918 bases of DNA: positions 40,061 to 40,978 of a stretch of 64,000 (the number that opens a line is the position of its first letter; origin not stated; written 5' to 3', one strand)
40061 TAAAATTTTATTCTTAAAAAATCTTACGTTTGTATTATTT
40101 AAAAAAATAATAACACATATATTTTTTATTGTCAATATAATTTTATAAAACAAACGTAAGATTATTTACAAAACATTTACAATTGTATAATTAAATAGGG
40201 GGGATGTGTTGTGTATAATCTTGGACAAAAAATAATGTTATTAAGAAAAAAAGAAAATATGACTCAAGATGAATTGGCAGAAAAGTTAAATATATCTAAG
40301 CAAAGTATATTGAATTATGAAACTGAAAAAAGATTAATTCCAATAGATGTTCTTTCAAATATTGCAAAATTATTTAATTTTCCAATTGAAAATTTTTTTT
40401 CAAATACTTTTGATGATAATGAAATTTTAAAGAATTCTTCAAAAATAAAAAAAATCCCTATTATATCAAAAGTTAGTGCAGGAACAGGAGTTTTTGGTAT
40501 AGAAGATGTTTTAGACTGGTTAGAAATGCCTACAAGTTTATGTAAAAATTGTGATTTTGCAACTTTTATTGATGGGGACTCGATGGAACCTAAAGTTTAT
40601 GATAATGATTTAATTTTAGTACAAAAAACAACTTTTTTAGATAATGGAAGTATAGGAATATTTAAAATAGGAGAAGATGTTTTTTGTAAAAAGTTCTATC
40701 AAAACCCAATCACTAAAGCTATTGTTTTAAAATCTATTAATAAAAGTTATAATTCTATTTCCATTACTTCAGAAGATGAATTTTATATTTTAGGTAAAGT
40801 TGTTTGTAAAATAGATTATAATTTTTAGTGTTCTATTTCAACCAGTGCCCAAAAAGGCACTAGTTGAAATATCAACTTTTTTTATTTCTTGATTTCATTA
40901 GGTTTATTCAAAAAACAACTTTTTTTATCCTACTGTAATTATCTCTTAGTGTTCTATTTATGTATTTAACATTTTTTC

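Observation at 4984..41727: Mu-like prophage inserted inside an autotransporter adhesin gene; the gene re-joins perfectly in frame across a 5-bp ACGGG duplication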

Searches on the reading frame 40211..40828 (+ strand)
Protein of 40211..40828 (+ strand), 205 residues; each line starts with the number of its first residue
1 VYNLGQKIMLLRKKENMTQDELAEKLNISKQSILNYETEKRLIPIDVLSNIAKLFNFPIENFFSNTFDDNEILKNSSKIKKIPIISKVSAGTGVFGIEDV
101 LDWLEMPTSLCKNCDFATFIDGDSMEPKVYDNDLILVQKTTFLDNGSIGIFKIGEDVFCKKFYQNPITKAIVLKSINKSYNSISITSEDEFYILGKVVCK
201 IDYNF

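Call 5: search_protein_families(library=pfam, proteins=[window:40211-40825:+])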
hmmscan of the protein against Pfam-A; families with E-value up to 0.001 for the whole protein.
window:40211-40825:+ (205 aa): 6 families
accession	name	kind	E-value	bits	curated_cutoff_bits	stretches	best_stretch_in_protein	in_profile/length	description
PF00717.28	Peptidase_S24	-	6.7e-25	87.5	23.3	1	83-198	1-116/116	Peptidase S24-like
PF01381.28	HTH_3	-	1.5e-12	47.8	23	1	8-60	1-53/55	Helix-turn-helix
PF12844.13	HTH_19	-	3.3e-11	43.4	30.2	1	5-64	1-60/64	Helix-turn-helix domain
PF13560.12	HTH_31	-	5.9e-06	26.9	27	1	4-58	2-57/64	Helix-turn-helix domain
PF13443.12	HTH_26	-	1.5e-05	25.6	22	1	11-61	5-56/63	Cro/C1-type HTH DNA-binding domain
PF08279.18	HTH_11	-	2.8e-05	24.4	25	1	9-36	8-35/55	HTH domain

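Call 24: find_encoding_contigs(protein=window:40211-40828:+, flank=6000, max_places=10)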
Protein window:40211-40828:+ (205 aa): 23 contigs read that carry it; 10 places shown.
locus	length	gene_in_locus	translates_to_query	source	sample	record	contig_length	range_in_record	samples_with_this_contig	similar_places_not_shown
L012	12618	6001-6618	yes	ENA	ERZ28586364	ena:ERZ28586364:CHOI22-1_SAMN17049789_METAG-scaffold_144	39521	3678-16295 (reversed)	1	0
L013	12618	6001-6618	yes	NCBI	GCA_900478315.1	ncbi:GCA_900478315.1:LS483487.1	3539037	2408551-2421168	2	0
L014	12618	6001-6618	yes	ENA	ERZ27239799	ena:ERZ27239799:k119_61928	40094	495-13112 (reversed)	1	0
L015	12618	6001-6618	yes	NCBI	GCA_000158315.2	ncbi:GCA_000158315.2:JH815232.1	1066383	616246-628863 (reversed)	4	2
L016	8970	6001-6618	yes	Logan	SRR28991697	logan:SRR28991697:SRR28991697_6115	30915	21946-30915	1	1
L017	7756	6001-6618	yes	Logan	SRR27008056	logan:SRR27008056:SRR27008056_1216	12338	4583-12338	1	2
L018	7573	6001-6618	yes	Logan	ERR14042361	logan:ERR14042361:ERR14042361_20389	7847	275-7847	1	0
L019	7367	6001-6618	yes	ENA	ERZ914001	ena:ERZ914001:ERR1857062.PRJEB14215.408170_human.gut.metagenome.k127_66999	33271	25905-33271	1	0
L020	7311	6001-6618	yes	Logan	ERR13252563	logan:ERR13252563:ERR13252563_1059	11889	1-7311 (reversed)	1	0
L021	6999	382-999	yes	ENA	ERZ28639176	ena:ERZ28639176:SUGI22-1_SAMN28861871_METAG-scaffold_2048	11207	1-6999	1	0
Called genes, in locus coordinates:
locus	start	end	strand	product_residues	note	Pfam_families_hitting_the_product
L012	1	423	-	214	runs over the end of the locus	PF11363:DUF3164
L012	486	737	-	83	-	-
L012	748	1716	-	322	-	PF13401:AAA_22, PF13604:AAA_30 (weak)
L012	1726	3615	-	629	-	PF00665:rve (weak), PF02914:DDE_2, PF09299:Mu-transpos_C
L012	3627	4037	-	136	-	PF13443:HTH_26 (faint)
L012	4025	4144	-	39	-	-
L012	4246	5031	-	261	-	PF13495:Phage_int_SAM_4, PF00589:Phage_integrase (weak)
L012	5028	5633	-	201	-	-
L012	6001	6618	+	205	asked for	PF12844:HTH_19, PF13443:HTH_26 (faint), PF01381:HTH_3, PF00717:Peptidase_S24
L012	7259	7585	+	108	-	PF05726:Pirin_C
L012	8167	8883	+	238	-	PF07661:MORN_2 (faint)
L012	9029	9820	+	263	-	PF01145:Band_7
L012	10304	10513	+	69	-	-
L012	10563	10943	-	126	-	-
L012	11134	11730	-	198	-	PF04542:Sigma70_r2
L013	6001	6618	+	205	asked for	PF12844:HTH_19, PF13443:HTH_26 (faint), PF01381:HTH_3, PF00717:Peptidase_S24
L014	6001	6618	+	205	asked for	PF12844:HTH_19, PF13443:HTH_26 (faint), PF01381:HTH_3, PF00717:Peptidase_S24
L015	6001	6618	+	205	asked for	PF12844:HTH_19, PF13443:HTH_26 (faint), PF01381:HTH_3, PF00717:Peptidase_S24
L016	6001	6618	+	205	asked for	PF12844:HTH_19, PF13443:HTH_26 (faint), PF01381:HTH_3, PF00717:Peptidase_S24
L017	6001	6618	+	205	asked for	PF12844:HTH_19, PF13443:HTH_26 (faint), PF01381:HTH_3, PF00717:Peptidase_S24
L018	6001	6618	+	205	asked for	PF12844:HTH_19, PF13443:HTH_26 (faint), PF01381:HTH_3, PF00717:Peptidase_S24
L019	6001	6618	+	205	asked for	PF12844:HTH_19, PF13443:HTH_26 (faint), PF01381:HTH_3, PF00717:Peptidase_S24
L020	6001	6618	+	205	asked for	PF12844:HTH_19, PF13443:HTH_26 (faint), PF01381:HTH_3, PF00717:Peptidase_S24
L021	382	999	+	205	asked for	PF12844:HTH_19, PF13443:HTH_26 (faint), PF01381:HTH_3, PF00717:Peptidase_S24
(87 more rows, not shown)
